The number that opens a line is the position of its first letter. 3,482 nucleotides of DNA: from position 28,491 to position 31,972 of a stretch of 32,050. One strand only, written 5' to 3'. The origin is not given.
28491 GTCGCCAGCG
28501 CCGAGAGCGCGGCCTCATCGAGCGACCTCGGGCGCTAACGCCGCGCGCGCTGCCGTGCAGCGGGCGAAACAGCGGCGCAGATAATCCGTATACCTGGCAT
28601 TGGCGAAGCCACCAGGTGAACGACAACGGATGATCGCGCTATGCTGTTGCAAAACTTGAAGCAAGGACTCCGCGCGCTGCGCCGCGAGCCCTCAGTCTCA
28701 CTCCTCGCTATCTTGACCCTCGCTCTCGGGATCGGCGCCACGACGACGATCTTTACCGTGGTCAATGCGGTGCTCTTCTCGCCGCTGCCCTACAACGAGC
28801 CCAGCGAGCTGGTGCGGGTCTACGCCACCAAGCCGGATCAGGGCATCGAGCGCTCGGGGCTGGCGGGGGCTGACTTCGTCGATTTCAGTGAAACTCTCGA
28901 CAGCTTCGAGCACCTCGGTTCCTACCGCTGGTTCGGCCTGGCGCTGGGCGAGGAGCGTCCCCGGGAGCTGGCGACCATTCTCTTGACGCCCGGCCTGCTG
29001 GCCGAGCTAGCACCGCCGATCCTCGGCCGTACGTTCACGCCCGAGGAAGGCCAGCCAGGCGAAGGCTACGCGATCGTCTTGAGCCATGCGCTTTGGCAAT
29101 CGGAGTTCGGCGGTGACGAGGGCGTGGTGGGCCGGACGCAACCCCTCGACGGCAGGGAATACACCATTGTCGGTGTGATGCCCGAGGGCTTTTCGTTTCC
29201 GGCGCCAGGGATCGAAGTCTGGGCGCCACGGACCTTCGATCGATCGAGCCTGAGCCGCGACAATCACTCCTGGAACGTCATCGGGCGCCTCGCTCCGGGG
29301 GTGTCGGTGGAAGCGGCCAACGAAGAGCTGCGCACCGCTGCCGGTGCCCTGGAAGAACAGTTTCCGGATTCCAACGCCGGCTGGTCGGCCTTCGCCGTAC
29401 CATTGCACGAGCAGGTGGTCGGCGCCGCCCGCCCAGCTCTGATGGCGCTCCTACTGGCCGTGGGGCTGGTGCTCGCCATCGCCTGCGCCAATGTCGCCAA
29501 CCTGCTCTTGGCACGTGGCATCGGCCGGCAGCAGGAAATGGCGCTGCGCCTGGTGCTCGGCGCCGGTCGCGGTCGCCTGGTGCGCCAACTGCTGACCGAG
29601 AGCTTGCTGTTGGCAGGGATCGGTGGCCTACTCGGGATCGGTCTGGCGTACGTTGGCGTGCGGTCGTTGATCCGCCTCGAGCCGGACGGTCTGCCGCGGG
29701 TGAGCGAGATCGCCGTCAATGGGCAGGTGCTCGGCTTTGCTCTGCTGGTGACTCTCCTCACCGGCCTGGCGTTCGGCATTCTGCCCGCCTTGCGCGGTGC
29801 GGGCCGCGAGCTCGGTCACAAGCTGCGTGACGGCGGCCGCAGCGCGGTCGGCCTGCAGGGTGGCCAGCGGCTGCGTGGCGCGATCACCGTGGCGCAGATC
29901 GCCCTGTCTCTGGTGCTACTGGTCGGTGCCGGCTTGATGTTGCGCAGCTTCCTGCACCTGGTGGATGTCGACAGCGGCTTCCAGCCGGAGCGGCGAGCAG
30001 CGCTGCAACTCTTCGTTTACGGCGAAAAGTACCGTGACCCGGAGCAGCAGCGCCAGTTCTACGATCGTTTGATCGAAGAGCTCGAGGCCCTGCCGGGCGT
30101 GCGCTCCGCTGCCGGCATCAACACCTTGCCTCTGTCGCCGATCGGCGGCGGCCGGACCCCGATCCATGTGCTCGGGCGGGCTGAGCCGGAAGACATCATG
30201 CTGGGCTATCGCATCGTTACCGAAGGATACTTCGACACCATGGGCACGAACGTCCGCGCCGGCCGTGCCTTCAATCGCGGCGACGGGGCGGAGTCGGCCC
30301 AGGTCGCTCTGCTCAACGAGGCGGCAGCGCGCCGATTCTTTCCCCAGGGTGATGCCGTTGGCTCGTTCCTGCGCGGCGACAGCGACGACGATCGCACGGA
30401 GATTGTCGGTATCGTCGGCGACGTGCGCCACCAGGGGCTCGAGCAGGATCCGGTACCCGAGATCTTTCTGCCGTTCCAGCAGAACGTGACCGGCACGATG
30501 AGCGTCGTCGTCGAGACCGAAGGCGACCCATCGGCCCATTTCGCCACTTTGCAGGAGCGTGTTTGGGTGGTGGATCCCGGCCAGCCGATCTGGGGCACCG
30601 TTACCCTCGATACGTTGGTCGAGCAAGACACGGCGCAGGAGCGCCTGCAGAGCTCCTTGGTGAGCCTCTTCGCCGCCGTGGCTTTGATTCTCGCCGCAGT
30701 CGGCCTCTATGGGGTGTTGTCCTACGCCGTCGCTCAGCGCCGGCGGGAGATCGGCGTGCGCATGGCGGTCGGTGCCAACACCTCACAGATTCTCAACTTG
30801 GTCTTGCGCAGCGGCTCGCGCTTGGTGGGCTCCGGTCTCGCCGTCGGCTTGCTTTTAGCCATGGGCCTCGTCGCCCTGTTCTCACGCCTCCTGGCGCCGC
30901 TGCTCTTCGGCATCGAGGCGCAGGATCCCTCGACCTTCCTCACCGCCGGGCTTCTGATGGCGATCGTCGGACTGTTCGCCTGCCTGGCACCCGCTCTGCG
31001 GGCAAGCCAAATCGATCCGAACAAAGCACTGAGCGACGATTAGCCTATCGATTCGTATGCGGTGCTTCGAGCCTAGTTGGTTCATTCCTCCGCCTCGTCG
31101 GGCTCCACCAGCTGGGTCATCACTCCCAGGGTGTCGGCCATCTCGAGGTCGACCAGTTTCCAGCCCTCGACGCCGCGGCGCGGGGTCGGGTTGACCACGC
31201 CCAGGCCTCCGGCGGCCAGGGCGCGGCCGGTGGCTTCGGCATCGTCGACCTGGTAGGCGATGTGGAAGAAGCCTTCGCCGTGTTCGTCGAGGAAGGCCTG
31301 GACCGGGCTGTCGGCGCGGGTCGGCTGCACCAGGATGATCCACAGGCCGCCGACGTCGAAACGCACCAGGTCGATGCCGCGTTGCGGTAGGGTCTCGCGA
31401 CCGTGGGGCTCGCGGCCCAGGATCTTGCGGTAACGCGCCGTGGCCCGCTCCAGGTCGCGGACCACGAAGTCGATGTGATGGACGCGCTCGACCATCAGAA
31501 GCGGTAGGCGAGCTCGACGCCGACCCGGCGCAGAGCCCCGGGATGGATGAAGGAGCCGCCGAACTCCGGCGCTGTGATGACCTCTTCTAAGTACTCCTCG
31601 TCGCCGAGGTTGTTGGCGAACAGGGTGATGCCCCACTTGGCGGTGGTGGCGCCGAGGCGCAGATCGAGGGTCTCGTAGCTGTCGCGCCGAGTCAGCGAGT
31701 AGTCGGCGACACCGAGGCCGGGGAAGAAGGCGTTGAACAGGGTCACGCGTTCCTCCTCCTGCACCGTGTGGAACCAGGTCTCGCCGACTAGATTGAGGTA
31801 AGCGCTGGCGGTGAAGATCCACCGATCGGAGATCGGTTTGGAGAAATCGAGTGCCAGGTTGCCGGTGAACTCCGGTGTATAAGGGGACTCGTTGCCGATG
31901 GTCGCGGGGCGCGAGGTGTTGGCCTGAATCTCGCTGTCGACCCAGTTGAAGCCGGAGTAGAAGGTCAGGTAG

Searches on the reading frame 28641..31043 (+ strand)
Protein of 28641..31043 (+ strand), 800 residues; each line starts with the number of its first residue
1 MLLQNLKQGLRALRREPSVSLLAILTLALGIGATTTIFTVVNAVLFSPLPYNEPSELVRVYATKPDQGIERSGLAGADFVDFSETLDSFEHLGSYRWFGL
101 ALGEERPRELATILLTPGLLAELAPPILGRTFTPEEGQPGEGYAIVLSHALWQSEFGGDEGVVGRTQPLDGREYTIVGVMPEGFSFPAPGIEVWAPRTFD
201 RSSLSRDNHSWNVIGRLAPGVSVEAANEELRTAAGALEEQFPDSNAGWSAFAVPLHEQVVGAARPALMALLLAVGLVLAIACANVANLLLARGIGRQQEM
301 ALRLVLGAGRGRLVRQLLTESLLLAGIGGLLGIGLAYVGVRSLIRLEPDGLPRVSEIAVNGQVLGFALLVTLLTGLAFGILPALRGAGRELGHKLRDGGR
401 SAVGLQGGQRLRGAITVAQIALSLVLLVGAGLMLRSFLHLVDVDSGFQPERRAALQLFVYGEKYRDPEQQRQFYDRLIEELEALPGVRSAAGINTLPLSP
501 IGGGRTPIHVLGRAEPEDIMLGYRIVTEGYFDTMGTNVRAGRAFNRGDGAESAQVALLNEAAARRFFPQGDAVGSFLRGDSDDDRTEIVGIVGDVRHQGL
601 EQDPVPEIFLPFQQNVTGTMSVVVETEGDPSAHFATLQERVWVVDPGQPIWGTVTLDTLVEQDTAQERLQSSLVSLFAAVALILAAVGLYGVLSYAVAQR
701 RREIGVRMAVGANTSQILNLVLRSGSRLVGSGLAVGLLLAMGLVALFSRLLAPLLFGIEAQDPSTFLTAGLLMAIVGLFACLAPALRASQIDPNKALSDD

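Call 5: search_protein_families(library=pfam, proteins=[window:28641-31043:+])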
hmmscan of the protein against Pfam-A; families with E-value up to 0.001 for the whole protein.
window:28641-31043:+ (800 aa): 2 families
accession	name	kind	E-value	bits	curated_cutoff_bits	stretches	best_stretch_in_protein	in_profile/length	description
PF12704.14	MacB_PCD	-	2.1e-37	129.9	27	2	20-232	1-206/207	MacB-like periplasmic core domain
PF02687.27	FtsX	-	1.2e-22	80.6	25.5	2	676-793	2-120/120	FtsX-like permease C-terminal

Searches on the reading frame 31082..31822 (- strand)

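Call 5: search_protein_families(library=pfam, proteins=[window:31082-31822:-])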
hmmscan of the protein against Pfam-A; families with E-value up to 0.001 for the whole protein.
window:31082-31822:- (246 aa): 3 families
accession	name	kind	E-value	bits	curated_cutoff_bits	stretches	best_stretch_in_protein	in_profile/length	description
PF13669.12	Glyoxalase_4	-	6.9e-18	65.4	27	1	115-222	1-106/109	Glyoxalase/Bleomycin resistance protein/Dioxygenase superfamily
PF00903.31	Glyoxalase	-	5.6e-11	43.3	20.6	1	113-222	1-108/121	Glyoxalase/Bleomycin resistance protein/Dioxygenase superfamily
PF13468.12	Glyoxalase_3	-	1.6e-06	28.7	25.1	1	115-229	2-123/176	Glyoxalase-like domain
